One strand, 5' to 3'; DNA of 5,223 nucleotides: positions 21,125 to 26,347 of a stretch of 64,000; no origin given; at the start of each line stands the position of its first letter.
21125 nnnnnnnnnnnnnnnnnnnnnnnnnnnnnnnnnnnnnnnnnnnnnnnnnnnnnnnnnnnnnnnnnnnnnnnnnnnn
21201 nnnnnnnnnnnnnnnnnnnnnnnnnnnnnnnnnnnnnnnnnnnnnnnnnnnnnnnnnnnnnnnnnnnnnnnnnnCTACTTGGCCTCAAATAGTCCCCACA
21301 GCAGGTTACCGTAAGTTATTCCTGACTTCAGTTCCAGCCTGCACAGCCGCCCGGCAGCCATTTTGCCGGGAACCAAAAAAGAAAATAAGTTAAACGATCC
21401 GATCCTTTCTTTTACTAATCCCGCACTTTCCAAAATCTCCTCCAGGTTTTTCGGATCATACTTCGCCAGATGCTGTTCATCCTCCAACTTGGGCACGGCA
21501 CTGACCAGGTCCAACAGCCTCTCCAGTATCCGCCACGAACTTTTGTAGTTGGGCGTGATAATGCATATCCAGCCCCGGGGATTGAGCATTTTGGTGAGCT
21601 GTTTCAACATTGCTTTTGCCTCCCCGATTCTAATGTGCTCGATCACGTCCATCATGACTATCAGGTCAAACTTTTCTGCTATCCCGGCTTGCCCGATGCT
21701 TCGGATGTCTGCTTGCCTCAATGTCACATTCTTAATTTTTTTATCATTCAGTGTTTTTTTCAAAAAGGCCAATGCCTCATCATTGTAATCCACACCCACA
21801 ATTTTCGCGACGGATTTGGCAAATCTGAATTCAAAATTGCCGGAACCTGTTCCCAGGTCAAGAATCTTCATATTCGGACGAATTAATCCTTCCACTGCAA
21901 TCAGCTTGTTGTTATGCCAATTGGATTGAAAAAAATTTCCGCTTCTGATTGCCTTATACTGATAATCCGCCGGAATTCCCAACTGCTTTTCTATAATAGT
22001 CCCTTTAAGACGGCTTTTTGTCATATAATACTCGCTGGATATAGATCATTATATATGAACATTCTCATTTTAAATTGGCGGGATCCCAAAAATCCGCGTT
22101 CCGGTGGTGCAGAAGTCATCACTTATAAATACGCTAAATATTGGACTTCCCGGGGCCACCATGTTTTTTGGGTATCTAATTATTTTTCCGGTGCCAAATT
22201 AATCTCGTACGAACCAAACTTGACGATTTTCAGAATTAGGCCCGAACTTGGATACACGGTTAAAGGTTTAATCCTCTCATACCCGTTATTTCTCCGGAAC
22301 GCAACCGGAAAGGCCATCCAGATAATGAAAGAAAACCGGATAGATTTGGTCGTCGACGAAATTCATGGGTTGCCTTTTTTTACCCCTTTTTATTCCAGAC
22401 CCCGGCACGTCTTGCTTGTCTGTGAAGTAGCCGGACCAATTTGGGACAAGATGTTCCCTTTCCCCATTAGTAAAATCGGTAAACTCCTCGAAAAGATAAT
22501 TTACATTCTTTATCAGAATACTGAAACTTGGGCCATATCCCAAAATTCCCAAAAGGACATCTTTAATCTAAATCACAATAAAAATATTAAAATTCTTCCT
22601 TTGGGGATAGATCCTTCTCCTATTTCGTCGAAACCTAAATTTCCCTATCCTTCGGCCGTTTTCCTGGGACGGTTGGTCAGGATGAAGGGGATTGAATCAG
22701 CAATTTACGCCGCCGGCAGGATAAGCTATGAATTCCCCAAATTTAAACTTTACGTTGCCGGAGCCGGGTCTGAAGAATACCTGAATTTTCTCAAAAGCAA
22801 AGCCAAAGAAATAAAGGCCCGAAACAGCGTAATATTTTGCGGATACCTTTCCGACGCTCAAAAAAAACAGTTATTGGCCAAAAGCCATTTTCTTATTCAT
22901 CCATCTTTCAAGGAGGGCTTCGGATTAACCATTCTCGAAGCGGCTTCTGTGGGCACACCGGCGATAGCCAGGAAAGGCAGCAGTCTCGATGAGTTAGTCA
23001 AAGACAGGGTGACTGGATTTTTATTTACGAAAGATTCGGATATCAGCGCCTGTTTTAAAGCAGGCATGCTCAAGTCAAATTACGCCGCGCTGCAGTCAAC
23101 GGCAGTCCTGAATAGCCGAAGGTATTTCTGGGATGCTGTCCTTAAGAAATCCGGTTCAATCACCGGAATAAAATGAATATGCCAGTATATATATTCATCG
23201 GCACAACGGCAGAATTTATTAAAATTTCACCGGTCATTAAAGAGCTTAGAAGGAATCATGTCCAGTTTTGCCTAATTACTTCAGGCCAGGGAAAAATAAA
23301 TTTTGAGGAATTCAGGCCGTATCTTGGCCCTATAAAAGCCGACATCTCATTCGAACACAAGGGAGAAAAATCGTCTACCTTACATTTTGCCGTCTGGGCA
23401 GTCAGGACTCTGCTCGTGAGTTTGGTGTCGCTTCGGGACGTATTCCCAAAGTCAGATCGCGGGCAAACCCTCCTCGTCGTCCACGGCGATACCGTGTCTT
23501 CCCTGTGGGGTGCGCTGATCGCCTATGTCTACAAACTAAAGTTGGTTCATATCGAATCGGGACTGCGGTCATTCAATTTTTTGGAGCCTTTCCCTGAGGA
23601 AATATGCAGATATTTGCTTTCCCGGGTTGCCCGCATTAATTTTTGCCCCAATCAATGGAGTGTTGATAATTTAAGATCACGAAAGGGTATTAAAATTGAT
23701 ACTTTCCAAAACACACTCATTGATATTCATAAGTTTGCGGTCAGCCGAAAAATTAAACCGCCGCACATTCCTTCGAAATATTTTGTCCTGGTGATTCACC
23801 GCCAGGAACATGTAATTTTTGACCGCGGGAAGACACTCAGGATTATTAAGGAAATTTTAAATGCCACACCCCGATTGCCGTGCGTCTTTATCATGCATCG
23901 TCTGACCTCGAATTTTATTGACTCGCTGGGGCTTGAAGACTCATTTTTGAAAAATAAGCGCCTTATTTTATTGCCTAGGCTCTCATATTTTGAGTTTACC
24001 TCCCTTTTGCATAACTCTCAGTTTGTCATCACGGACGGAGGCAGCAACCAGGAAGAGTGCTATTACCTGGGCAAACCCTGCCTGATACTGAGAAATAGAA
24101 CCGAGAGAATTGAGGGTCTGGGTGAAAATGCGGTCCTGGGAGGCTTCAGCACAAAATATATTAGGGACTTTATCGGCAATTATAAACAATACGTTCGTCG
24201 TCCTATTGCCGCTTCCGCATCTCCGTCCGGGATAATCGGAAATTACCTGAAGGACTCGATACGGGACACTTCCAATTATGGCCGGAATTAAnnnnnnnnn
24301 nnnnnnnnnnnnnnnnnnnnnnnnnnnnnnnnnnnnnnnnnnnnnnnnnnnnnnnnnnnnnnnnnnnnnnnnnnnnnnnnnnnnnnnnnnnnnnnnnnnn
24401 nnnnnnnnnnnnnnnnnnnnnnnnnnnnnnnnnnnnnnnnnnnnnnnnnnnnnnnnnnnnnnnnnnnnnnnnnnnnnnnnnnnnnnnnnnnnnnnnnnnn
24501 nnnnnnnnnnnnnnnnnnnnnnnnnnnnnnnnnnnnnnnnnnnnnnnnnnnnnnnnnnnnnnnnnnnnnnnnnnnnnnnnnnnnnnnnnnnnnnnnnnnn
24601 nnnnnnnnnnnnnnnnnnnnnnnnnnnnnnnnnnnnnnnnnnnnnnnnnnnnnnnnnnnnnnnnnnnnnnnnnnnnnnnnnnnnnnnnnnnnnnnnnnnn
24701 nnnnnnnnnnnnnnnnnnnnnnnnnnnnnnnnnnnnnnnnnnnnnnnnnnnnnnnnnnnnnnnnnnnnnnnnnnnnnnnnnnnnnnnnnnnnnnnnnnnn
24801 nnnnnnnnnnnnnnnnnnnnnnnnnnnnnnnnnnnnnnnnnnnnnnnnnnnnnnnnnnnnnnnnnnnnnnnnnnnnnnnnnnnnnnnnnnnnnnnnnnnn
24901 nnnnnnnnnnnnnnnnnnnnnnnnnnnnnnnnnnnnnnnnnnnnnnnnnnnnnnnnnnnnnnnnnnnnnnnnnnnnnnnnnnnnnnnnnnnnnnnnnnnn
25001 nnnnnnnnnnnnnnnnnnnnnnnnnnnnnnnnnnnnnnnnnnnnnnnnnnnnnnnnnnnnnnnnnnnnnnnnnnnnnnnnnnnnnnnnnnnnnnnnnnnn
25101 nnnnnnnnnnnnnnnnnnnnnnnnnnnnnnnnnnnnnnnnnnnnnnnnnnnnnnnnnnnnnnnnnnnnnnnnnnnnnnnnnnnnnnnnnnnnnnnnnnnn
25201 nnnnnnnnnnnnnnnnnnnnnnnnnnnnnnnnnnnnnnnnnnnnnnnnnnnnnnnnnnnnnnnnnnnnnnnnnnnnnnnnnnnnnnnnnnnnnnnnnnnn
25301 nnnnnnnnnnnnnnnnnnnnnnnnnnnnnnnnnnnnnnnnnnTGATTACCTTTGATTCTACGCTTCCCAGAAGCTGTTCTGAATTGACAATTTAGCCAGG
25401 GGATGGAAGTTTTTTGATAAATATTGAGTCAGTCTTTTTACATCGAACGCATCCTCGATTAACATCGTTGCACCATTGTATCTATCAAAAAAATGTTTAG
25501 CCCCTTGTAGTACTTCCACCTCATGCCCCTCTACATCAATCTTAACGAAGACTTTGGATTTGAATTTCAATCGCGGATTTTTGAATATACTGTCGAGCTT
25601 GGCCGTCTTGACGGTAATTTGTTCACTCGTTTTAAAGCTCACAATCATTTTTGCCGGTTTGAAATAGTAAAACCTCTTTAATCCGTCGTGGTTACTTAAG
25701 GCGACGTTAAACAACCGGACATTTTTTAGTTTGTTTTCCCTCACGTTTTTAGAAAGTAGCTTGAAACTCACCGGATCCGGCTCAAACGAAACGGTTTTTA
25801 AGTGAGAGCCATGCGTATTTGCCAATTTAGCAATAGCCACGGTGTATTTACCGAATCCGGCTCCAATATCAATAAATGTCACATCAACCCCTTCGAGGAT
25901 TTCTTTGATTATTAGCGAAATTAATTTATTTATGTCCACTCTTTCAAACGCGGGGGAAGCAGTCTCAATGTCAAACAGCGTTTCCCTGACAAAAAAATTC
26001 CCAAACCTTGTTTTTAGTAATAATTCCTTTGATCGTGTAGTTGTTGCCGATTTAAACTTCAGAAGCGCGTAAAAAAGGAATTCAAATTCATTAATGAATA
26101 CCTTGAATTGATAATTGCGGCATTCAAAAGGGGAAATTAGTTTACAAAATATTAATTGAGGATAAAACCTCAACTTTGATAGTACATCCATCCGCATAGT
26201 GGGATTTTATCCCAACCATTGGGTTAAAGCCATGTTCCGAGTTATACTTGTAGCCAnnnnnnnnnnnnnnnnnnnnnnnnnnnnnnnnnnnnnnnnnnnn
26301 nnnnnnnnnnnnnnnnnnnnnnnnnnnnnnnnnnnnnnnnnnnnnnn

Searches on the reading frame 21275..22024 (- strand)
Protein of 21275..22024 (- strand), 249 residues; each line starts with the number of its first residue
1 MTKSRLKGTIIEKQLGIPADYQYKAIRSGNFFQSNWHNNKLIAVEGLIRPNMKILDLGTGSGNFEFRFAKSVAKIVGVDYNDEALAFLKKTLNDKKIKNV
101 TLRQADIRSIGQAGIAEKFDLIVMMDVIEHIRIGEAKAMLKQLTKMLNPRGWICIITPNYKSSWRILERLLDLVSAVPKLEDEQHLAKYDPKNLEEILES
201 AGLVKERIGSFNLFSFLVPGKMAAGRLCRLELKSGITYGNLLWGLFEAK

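Call 10: search_protein_families(library=pfam, proteins=[window:21275-22024:-], max_evalue=0.001)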
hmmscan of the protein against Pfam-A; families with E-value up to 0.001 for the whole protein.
window:21275-22024:- (249 aa): 16 families
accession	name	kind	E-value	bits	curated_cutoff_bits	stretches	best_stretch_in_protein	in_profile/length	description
PF13847.12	Methyltransf_31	-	1.7e-23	83.3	27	1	49-202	2-145/145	Methyltransferase domain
PF13489.12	Methyltransf_23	-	3e-20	73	27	1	48-204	20-160/164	Methyltransferase domain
PF13649.12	Methyltransf_25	-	9e-17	62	27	1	54-151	1-97/97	Methyltransferase domain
PF08242.18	Methyltransf_12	-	6.1e-16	59.4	30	1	55-153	1-98/98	Methyltransferase domain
PF08241.18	Methyltransf_11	-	1.1e-13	52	21.2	1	55-155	1-95/95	Methyltransferase domain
PF05175.20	MTS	-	3.6e-09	36.9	23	1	51-177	32-160/170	Methyltransferase small domain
PF03848.20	TehB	-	2.9e-08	33.8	20.4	1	37-157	19-134/193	Tellurite resistance protein TehB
PF02353.26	CMAS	-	9.7e-08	32.1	27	1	48-156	60-165/273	Mycolic acid cyclopropane synthetase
PF01209.24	Ubie_methyltran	-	1.5e-05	25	20.1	1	35-156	34-152/233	ubiE/COQ5 methyltransferase family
PF01135.25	PCMT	-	5.6e-05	23.4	20.3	1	48-116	71-138/210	Protein-L-isoaspartate(D-aspartate) O-methyltransferase (PCMT)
PF01728.25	FtsJ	-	8e-05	23.1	24.1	1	44-132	15-104/181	FtsJ-like methyltransferase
PF05401.17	NodS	-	0.00016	22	24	1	49-152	42-141/201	Nodulation protein S (NodS)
PF08003.17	Methyltransf_9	-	0.00024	20.6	23.8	1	51-152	116-214/315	Protein of unknown function (DUF1698)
PF06325.19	PrmA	-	0.00028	20.9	22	1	41-154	152-257/296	Ribosomal protein L11 methyltransferase (PrmA)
PF02475.24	TRM5-TYW2_MTfase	-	0.00045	20.6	28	1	44-128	30-114/164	TRM5/TYW2 methyltransferase domain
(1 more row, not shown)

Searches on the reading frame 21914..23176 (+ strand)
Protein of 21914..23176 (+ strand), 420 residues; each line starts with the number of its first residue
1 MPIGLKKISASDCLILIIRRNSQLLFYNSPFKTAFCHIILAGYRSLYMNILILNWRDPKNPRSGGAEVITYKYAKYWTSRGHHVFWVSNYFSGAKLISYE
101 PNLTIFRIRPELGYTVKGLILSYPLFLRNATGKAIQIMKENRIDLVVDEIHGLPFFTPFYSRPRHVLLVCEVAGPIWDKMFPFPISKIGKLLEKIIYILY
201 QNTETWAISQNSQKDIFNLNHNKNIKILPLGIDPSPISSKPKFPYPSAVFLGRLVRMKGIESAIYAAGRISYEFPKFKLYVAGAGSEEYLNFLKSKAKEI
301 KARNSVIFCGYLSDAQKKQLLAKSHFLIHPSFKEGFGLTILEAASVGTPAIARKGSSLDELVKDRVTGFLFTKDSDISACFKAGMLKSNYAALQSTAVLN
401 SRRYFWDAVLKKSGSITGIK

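Call 10: search_protein_families(library=pfam, proteins=[window:21914-23176:+], max_evalue=0.001)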
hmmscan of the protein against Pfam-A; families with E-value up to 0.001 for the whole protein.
window:21914-23176:+ (420 aa): 4 families
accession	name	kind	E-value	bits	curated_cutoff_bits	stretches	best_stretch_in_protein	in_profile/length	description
PF00534.26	Glycos_transf_1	-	3.4e-29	102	26.4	1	246-375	16-144/172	Glycosyl transferases group 1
PF13692.12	Glyco_trans_1_4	-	8.1e-22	78.5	27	1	247-375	3-128/142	Glycosyl transferases group 1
PF20706.3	GT4-conflict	-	6.3e-15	55.5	26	1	227-368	176-326/385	Family 4 Glycosyltransferase in conflict systems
PF13439.12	Glyco_transf_4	-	4e-07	30.7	28.5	1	64-235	2-169/170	Glycosyltransferase Family 4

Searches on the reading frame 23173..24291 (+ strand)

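Call 10: search_protein_families(library=pfam, proteins=[window:23173-24291:+], max_evalue=0.001)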
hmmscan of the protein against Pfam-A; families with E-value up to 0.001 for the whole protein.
window:23173-24291:+ (372 aa): 1 family
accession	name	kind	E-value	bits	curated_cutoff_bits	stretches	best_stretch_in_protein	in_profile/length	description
PF02350.25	Epimerase_2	-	2e-42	145.8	30.6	1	100-320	70-298/347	UDP-N-acetylglucosamine 2-epimerase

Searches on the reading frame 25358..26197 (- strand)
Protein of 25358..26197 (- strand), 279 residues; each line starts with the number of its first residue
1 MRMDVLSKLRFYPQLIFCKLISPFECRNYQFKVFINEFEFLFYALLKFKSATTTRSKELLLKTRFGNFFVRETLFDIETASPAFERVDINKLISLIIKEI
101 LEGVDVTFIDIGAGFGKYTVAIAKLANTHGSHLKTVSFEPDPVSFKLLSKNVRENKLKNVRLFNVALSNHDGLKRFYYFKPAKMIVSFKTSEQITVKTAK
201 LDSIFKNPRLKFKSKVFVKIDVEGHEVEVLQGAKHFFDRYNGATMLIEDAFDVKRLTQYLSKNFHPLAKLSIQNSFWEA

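Call 10: search_protein_families(library=pfam, proteins=[window:25358-26197:-], max_evalue=0.001)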
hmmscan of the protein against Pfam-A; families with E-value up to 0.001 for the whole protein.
window:25358-26197:- (279 aa): 3 families
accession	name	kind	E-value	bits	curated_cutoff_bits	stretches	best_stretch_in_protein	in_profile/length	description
PF05050.19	Methyltransf_21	-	1.7e-15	58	22.7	1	110-250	1-149/173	Methyltransferase FkbM domain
PF05575.17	V_cholerae_RfbT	-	1.1e-06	28.6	27.9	1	104-252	79-229/286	Vibrio cholerae RfbT protein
PF02475.24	TRM5-TYW2_MTfase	-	7.9e-06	26.4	28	1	108-160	40-88/164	TRM5/TYW2 methyltransferase domain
